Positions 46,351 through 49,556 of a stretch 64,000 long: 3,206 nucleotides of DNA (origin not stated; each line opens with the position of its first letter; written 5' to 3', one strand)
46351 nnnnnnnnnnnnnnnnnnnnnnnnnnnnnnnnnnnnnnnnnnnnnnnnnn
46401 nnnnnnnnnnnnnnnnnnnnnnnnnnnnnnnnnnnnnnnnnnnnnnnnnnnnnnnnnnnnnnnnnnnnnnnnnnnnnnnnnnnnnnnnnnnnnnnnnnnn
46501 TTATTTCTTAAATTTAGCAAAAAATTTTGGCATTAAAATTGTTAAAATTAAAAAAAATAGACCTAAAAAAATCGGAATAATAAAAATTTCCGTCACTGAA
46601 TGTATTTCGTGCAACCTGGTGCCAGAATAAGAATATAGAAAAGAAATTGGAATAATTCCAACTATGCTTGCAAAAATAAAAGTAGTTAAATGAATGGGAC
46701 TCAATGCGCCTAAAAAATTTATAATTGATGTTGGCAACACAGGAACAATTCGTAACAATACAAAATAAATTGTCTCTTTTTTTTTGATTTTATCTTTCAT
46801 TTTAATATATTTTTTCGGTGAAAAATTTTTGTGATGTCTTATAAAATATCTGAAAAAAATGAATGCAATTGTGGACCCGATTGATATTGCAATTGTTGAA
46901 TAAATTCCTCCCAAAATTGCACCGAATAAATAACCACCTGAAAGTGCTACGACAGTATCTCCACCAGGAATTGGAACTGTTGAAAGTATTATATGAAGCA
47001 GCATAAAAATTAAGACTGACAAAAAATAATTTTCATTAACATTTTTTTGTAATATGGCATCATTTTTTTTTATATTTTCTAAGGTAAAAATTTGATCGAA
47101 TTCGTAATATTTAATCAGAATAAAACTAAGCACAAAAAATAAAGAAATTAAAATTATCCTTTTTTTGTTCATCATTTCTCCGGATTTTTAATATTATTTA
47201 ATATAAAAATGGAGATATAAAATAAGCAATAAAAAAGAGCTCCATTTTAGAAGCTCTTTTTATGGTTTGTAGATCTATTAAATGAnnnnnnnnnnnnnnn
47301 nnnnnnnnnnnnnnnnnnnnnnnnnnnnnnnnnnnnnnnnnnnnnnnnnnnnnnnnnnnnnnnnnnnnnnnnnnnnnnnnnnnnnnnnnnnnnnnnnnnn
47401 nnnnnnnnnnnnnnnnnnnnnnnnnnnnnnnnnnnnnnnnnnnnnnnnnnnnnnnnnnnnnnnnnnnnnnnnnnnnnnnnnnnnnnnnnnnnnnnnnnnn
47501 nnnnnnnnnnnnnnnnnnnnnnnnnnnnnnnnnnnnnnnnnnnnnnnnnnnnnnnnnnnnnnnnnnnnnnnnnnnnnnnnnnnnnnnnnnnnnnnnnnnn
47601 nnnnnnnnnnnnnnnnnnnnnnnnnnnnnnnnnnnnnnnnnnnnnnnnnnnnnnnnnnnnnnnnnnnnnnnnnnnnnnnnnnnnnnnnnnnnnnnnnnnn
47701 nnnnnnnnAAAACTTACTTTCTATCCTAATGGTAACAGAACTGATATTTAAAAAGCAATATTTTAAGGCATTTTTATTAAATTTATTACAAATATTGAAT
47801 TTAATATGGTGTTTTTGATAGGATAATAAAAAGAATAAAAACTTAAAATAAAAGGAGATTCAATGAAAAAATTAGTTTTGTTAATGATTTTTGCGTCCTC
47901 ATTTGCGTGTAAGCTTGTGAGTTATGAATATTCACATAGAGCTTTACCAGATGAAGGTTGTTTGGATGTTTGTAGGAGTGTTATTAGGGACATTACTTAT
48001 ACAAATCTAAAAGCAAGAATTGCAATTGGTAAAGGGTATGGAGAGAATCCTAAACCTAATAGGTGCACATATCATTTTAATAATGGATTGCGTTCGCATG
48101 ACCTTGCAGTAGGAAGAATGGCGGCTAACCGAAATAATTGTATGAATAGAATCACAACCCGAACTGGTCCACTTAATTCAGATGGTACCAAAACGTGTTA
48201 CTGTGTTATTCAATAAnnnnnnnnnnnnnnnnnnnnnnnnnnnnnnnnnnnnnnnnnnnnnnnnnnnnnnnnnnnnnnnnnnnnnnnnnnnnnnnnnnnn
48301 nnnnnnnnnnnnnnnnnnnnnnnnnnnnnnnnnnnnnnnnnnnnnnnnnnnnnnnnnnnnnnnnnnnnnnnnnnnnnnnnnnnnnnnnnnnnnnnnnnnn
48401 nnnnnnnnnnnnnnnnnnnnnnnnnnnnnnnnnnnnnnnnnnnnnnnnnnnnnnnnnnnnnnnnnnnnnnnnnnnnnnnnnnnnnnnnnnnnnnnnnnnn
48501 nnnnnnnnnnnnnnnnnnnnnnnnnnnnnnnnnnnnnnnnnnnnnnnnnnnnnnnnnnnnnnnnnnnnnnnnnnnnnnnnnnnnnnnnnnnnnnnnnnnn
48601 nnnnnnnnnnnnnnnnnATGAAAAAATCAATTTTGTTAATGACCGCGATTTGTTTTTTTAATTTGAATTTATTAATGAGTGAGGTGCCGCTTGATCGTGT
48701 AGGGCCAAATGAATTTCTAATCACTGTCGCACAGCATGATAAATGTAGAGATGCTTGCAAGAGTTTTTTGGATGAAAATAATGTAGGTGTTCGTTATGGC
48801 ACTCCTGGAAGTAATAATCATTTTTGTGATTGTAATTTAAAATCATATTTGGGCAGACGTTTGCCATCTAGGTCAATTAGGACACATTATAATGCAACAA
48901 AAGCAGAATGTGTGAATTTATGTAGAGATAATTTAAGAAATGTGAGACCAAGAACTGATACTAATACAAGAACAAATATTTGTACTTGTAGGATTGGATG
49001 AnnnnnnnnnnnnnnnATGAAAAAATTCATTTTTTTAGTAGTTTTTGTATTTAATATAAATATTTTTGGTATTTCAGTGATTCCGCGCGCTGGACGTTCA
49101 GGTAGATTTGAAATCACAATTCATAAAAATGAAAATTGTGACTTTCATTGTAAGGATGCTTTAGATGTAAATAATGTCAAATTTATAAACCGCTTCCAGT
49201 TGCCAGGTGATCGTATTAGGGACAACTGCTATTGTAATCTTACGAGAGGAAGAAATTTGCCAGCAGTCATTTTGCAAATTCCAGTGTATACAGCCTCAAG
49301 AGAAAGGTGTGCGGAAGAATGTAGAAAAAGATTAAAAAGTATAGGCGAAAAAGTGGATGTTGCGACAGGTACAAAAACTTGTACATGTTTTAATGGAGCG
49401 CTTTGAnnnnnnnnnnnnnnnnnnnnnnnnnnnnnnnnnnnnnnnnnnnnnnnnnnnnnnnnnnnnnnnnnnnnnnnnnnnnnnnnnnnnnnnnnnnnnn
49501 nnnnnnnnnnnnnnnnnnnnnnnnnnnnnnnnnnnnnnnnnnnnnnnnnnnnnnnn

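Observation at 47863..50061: Tandem array of six secreted basic cysteine-rich proteins built from duplicated CxxxC ... CxC modules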

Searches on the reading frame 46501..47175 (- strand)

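Call 13: search_protein_families(library=ncbifam, proteins=[window:46501-47175:-], max_evalue=0.1)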
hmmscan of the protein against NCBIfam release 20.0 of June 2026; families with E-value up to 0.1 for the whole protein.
window:46501-47175:- (224 aa): 0 families

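Call 60: search_protein_families(library=pfam, proteins=[window:46501-47175:-], max_evalue=0.001)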
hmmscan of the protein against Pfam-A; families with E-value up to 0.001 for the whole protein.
window:46501-47175:- (224 aa): 1 family
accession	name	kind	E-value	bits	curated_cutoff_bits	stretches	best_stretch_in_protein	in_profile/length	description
PF09335.16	VTT_dom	-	3.9e-22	79.5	33.9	1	73-186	3-122/123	VTT domain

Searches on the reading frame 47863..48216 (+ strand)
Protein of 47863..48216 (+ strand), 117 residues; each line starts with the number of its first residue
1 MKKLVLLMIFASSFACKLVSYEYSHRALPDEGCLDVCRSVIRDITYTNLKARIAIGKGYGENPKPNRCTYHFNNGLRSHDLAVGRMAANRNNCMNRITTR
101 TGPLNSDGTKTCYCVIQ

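Call 4: search_protein_families(library=pfam, proteins=[window:47863-48216:+], max_evalue=1)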
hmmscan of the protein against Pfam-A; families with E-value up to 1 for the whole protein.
window:47863-48216:+ (117 aa): 0 families

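Call 13: search_protein_families(library=ncbifam, proteins=[window:47863-48216:+], max_evalue=0.1)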
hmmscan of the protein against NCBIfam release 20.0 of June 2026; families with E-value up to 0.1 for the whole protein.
window:47863-48216:+ (117 aa): 0 families

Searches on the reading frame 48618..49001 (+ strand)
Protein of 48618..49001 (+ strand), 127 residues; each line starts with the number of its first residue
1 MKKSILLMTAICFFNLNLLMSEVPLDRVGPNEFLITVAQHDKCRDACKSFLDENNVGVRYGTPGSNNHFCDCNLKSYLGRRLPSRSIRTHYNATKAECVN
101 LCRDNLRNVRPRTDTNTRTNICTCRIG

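Call 4: search_protein_families(library=pfam, proteins=[window:48618-49001:+], max_evalue=1)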
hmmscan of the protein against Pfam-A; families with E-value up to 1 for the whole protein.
window:48618-49001:+ (127 aa): 2 families
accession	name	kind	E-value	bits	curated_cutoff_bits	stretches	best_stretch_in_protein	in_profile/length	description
PF23332.1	CC4_RECK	-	0.042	14.5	27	0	38-53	11-26/56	RECK-like, CC4 domain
PF07333.18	SLR1-BP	-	0.81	10.6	22.7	0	94-125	22-53/56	S locus-related glycoprotein 1 binding pollen coat protein (SLR1-BP)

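Call 13: search_protein_families(library=ncbifam, proteins=[window:48618-49001:+], max_evalue=0.1)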
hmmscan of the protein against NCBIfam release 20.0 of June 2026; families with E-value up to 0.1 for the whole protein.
window:48618-49001:+ (127 aa): 0 families

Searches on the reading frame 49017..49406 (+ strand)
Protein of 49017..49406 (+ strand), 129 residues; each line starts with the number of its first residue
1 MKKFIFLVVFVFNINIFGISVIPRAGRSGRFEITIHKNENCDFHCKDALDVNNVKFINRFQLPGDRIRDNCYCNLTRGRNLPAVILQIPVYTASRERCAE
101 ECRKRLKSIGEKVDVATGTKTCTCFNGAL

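Call 4: search_protein_families(library=pfam, proteins=[window:49017-49406:+], max_evalue=1)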
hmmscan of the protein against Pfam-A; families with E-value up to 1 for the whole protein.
window:49017-49406:+ (129 aa): 1 family
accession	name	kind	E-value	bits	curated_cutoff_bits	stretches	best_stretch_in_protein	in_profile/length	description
PF22465.2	Spike_JR2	-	0.084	13.2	26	1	86-128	5-47/76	Spike protein P1, second jelly-roll domain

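Call 9: find_homologous_proteins(query=A2, max_evalue=0.01)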
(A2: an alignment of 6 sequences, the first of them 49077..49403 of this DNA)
Query A2 (6 sequences) (109 aa, profile of the alignment): 6 proteins with E <= 0.01 among 817 candidates.
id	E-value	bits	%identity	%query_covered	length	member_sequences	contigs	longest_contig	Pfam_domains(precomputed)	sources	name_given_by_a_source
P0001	9.2e-30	120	99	100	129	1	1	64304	-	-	-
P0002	1.5e-27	113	86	6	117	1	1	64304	-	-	-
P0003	1.7e-27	113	35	86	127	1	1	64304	-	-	-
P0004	2.1e-26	110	25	49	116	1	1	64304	-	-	-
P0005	1.6e-21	94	34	29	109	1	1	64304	-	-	-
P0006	3.1e-8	51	-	-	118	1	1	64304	-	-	-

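Call 12: find_encoding_contigs(protein=P0001, flank=10000, max_places=6)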
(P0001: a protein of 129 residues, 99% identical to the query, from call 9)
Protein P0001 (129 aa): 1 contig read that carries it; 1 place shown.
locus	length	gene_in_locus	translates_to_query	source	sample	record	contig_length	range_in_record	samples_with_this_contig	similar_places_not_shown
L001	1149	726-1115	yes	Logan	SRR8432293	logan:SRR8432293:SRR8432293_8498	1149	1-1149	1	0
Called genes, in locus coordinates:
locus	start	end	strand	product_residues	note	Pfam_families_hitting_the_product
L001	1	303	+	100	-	?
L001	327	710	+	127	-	-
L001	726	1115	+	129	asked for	-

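Call 13: search_protein_families(library=ncbifam, proteins=[window:49017-49406:+], max_evalue=0.1)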
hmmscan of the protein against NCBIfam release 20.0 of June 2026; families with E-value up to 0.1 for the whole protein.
window:49017-49406:+ (129 aa): 0 families

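Call 17: search_protein_representatives(alignment_id=A2)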
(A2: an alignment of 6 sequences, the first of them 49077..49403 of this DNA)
Query: 6 sequences, 94 profile positions. Proteins with E-value up to 0.001 (for the whole library): 7; up to 1e-10: 4; up to 1e-30: 0. The best 7 are listed.
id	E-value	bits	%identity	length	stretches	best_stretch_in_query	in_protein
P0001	2.9e-30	120.4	-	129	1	2-93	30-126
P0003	5.4e-28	113.1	-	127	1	1-94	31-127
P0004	6.8e-27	109.6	-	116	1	1-94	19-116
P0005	5.1e-22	94.0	-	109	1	3-94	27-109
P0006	9.9e-09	51.4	-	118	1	3-94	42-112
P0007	4.8e-08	49.2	-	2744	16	2-20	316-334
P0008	3.6e-04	36.8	-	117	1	10-92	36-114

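Call 19: predict_structure(alignment_id=A2)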
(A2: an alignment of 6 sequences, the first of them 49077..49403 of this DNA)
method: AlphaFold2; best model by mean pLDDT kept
length: 109 residues; sequences in the alignment: 6
mean_pLDDT: 68.5   pTM: 0.53
mean pLDDT of the five models: 68.5, 68.4, 66.2, 64.8, 64.5
residues with pLDDT >= 90: 3; 70-90: 49; 50-70: 41; < 50: 16
segments of 3 or more residues with pLDDT < 50: 1-7, 58-60
pLDDT, mean of each block of 10 residues (from residue 1): 43 85 80 59 52 59 61 71 82 89 72
secondary structure, 60 per line:
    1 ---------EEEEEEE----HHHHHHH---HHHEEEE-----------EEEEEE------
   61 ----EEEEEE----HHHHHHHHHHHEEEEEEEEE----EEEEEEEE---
elements in order: E10-16 H21-27 E34-37 E49-54 E65-70 H75-85 E86-94 E99-106

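Call 21: find_homologous_proteins(query=P0008, max_evalue=10)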
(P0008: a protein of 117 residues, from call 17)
Query P0008 (117 aa): 1 proteins with E <= 10 among 6 candidates.
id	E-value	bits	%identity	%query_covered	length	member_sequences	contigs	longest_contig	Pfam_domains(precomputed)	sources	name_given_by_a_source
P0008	6.7e-76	270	100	100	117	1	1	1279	-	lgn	-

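Call 22: find_encoding_contigs(protein=P0008, flank=10000)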
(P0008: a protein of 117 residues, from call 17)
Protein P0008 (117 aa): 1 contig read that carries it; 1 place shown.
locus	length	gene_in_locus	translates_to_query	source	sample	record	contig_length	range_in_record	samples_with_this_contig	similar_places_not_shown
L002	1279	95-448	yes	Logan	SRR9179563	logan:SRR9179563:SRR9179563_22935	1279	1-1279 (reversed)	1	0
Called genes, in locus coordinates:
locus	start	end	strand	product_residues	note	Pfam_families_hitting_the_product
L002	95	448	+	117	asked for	-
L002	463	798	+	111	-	-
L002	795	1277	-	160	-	?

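Call 23: fold_search(model_id=the predicted structure, library=pdb)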
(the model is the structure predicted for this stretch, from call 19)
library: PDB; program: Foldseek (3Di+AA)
matches with E <= 10: 516; with E <= 0.001: 0
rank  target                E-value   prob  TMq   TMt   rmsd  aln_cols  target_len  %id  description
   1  4uy5                  1.3e-01  0.21  0.27  0.10  17.0       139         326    8  Crystal structure of Histidine-specific methyltransferase EgtD from Mycobacterium smegmatis (released 2014-10-08)
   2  4uy6                  2.5e-01  0.14  0.27  0.10  16.8       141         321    5  Crystal structure of Histidine and SAH bound Histidine-specific methyltransferase EgtD from Mycobacterium smegmatis (released 2014-10-08)
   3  4pim_A                3.5e-01  0.12  0.25  0.09  17.6       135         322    7  Ergothioneine-biosynthetic methyltransferase EgtD, apo form (released 2014-12-03)
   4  3rfn                  3.5e-01  0.10  0.23  0.17  16.7       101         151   13  Epitope backbone grafting by computational design for improved presentation of linear epitopes on scaffold proteins (released 2011-11-09)
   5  6ocd_D                4.0e-01  0.15  0.23  0.21  12.2       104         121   12  Ricin A chain bound to VHH antibody V6D4 (released 2020-04-01)
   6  4pip_B                4.0e-01  0.08  0.18  0.08  17.8        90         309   10  Engineered EgtD variant EgtD-M252V,E282A in complex with tryptophan and SAH (released 2014-12-03)
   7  4pip_C                4.5e-01  0.12  0.25  0.10  16.5       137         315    6  Engineered EgtD variant EgtD-M252V,E282A in complex with tryptophan and SAH (released 2014-12-03)
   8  4pip_D                4.8e-01  0.11  0.25  0.10  17.5       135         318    7  Engineered EgtD variant EgtD-M252V,E282A in complex with tryptophan and SAH (released 2014-12-03)
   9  1wnu_A                4.8e-01  0.09  0.23  0.17  16.9       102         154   12  Structure of Archaeal Trans-Editing Protein AlaX in complex with L-serine (released 2005-07-26)
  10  4uy7_A                5.1e-01  0.12  0.27  0.10  16.2       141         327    7  Crystal structure of Histidine bound Histidine-specific methyltransferase EgtD from Mycobacterium smegmatis (released 2014-10-08)
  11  4pip_A                5.1e-01  0.10  0.24  0.09  17.7       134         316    7  Engineered EgtD variant EgtD-M252V,E282A in complex with tryptophan and SAH (released 2014-12-03)
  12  3w8l_A                5.1e-01  0.06  0.19  0.09  16.2       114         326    8  Crystal structure of human CK2 in complex with inositol hexakisphosphate (released 2013-11-13)
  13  1wnu_B                5.4e-01  0.09  0.23  0.17  16.9       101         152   11  Structure of Archaeal Trans-Editing Protein AlaX in complex with L-serine (released 2005-07-26)
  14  4pin_A                5.4e-01  0.08  0.19  0.08  17.9        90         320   10  Ergothioneine-biosynthetic methyltransferase EgtD in complex with N,N-dimethylhistidine (released 2014-12-03)
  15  4pio_B                5.8e-01  0.10  0.25  0.10  17.1       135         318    7  Ergothioneine-biosynthetic methyltransferase EgtD in complex with N,N-dimethylhistidine and SAH (released 2014-12-03)
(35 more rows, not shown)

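Call 34: find_homologous_proteins(query=A3, max_evalue=1)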
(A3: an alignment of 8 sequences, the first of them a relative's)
Query A3 (8 sequences) (96 aa, profile of the alignment): 6 proteins with E <= 1 among 887 candidates.
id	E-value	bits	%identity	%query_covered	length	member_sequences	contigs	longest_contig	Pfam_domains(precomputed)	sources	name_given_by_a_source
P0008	1.4e-24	104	100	100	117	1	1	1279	-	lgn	-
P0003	2.5e-23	100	28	82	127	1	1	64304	-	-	-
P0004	2.5e-22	97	26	55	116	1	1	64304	-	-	-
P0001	3.9e-22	96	27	61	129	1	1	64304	-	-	-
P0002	4.6e-22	96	26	48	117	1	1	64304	-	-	-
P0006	5.6e-7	47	-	-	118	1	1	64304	-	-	-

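Call 70: find_related_loci(query=window:49017-49406:+, collection=viral_contigs, flank=3000)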
Query window:49017-49406:+ (129 aa) in viral_contigs; peptide patterns used: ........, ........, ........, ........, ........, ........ (x = any residue, [..] = any of these).
32 stretches matched a pattern, but none encodes a relative of the query by tblastn (E <= 1e-3).

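Call 75: search_solved_structures(query=A3, max_evalue=10)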
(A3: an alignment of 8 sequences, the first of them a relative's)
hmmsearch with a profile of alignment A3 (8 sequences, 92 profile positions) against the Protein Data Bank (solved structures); distinct sequences matched with E-value up to 10: 0.

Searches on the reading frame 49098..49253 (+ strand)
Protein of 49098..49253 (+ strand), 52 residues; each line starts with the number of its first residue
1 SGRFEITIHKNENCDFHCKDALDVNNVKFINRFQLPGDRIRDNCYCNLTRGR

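Call 66: search_protein_families(library=pfam, alignment_id=A4, max_evalue=10)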
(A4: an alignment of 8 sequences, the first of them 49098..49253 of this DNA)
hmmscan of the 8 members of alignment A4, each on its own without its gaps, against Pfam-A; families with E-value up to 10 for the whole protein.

A. member 1, window:49098-49253:+ (52 aa): 0 families

B. families by the number of members that match (of 8 scanned): 0 families

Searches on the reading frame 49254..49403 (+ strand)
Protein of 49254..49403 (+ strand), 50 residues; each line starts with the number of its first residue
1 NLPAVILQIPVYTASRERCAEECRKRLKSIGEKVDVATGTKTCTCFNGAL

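Call 42: search_solved_structures(query=A7, max_evalue=10, show_alignments=3)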
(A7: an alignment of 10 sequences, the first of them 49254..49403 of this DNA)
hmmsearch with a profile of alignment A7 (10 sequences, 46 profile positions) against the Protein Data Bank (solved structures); distinct sequences matched with E-value up to 10: 3.
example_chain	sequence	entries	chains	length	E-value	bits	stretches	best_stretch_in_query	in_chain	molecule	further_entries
7k18_B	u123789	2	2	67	0.51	13.4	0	9-20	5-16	Alpha-like toxin Lqh3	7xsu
1bmr_A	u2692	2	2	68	0.52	13.4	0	9-20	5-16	LQH III ALPHA-LIKE TOXIN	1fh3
7a9d_B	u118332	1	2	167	1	12.5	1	14-29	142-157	Hemagglutinin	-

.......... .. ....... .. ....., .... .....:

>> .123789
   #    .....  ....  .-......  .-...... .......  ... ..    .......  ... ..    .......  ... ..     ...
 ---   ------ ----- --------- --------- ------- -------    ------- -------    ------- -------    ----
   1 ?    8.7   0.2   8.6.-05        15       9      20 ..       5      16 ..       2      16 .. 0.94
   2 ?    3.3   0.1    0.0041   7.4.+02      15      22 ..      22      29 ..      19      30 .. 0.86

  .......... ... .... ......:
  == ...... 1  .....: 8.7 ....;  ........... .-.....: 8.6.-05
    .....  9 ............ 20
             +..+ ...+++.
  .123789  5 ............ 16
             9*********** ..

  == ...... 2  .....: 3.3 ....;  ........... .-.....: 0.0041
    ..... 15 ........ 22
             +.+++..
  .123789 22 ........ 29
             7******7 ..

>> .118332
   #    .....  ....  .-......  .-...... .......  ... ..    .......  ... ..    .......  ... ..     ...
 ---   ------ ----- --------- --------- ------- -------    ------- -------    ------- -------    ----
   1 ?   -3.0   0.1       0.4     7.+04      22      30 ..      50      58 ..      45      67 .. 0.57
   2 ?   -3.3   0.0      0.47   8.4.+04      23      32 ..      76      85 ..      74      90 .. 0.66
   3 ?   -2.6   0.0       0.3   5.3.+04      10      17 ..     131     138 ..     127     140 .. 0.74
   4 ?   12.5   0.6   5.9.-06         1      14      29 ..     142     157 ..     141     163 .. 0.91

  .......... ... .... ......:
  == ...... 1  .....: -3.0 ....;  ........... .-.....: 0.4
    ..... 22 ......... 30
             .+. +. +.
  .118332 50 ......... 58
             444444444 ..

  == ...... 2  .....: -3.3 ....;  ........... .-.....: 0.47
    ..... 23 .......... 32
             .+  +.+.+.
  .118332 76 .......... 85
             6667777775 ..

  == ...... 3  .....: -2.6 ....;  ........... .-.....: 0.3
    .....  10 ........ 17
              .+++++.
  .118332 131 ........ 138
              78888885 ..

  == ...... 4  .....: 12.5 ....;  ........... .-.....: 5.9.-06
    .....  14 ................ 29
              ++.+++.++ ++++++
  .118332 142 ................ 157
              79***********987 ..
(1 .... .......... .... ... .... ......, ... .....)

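Call 47: predict_structure(alignment_id=A7)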
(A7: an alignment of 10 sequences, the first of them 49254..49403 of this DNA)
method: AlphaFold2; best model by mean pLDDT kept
length: 50 residues; sequences in the alignment: 10
mean_pLDDT: 62.5   pTM: 0.41
mean pLDDT of the five models: 62.5, 60.4, 60.3, 56.3, 52.2
residues with pLDDT >= 90: 0; 70-90: 10; 50-70: 36; < 50: 4
segments of 3 or more residues with pLDDT < 50: none
pLDDT, mean of each block of 10 residues (from residue 1): 58 67 68 58 61
secondary structure, 60 per line:
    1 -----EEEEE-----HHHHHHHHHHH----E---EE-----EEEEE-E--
elements in order: E6-10 H16-26 E42-46

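Call 50: fold_search(model_id=the predicted structure, library=pdb)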
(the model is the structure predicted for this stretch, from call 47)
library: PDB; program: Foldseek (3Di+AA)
matches with E <= 10: 441; with E <= 0.001: 0
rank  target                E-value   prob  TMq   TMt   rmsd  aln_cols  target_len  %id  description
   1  6fp6_D                2.0e-01  0.54  0.44  0.13   4.8        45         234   16  Complex of human Cu,Zn SOD1 with the human copper chaperone for SOD1 in a compact conformation (released 2019-01-30)
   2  6fp6_B                3.3e-01  0.44  0.45  0.13   4.7        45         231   16  Complex of human Cu,Zn SOD1 with the human copper chaperone for SOD1 in a compact conformation (released 2019-01-30)
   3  6fp6_J                3.6e-01  0.44  0.45  0.13   4.7        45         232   16  Complex of human Cu,Zn SOD1 with the human copper chaperone for SOD1 in a compact conformation (released 2019-01-30)
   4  6fp6_T                3.6e-01  0.38  0.44  0.13   5.0        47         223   15  Complex of human Cu,Zn SOD1 with the human copper chaperone for SOD1 in a compact conformation (released 2019-01-30)
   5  8r7d_A                4.1e-01  0.44  0.49  0.38   4.7        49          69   24  Complex of rice blast (Magnaporthe oryzae) mutant effector protein PWL2-SNDE with the HMA domain of OsHIPP43 from rice (released 2024-01-31)
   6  3k7r_L                4.7e-01  0.41  0.50  0.40   5.1        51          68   12  Crystal structure of [TM][CuAtx1]3 (released 2009-11-24)
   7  6fp6_P                4.7e-01  0.38  0.45  0.13   4.7        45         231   16  Complex of human Cu,Zn SOD1 with the human copper chaperone for SOD1 in a compact conformation (released 2019-01-30)
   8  1yg0                  5.5e-01  0.33  0.46  0.37   4.6        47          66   19  Solution structure of apo-CopP from Helicobacter pylori (released 2006-01-24)
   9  6fp6_F                5.9e-01  0.35  0.49  0.14   4.7        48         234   14  Complex of human Cu,Zn SOD1 with the human copper chaperone for SOD1 in a compact conformation (released 2019-01-30)
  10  2aw0_MODEL_1_A        6.3e-01  0.33  0.48  0.36   5.0        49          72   14  FOURTH METAL-BINDING DOMAIN OF THE MENKES COPPER-TRANSPORTING ATPASE, NMR, 20 STRUCTURES (released 1998-01-14)
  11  6fp6_H                6.8e-01  0.30  0.44  0.13   4.7        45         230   16  Complex of human Cu,Zn SOD1 with the human copper chaperone for SOD1 in a compact conformation (released 2019-01-30)
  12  1fd8                  6.8e-01  0.25  0.44  0.34   4.9        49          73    8  SOLUTION STRUCTURE OF THE CU(I) FORM OF THE YEAST METALLOCHAPERONE, ATX1 (released 2001-03-14)
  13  2rsq_MODEL_1_A        7.8e-01  0.25  0.46  0.36   5.4        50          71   16  Copper(I) loaded form of the first domain of the human copper chaperone for SOD1, CCS (released 2013-04-03)
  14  5vdf_F                8.4e-01  0.33  0.51  0.39   4.9        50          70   10  Crystal Structure of Cu(I)-loaded yeast Atx1: Crystal Form II (released 2018-02-07)
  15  3aev_B                8.4e-01  0.28  0.49  0.19   3.9        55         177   11  Crystal structure of a/eIF2alpha-aDim2p-rRNA complex from Pyrococcus horikoshii OT3 (released 2010-04-21)
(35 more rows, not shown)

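Call 65: search_protein_families(library=pfam, alignment_id=A5, max_evalue=10)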
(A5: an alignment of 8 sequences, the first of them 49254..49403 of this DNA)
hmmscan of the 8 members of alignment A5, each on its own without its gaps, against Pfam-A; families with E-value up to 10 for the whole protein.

A. member 1, window:49254-49403:+ (50 aa): 2 families
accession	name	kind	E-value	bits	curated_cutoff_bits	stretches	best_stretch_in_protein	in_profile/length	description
PF22465.2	Spike_JR2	-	0.018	15.3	26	1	7-49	5-47/76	Spike protein P1, second jelly-roll domain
PF07333.18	SLR1-BP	-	0.023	15.5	22.7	1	16-45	23-52/56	S locus-related glycoprotein 1 binding pollen coat protein (SLR1-BP)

B. families by the number of members that match (of 8 scanned): 3 families
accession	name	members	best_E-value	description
PF22465.2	Spike_JR2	1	0.018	Spike protein P1, second jelly-roll domain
PF07333.18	SLR1-BP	1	0.023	S locus-related glycoprotein 1 binding pollen coat protein (SLR1-BP)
PF14670.12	FXa_inhibition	1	0.26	Coagulation Factor Xa inhibitory site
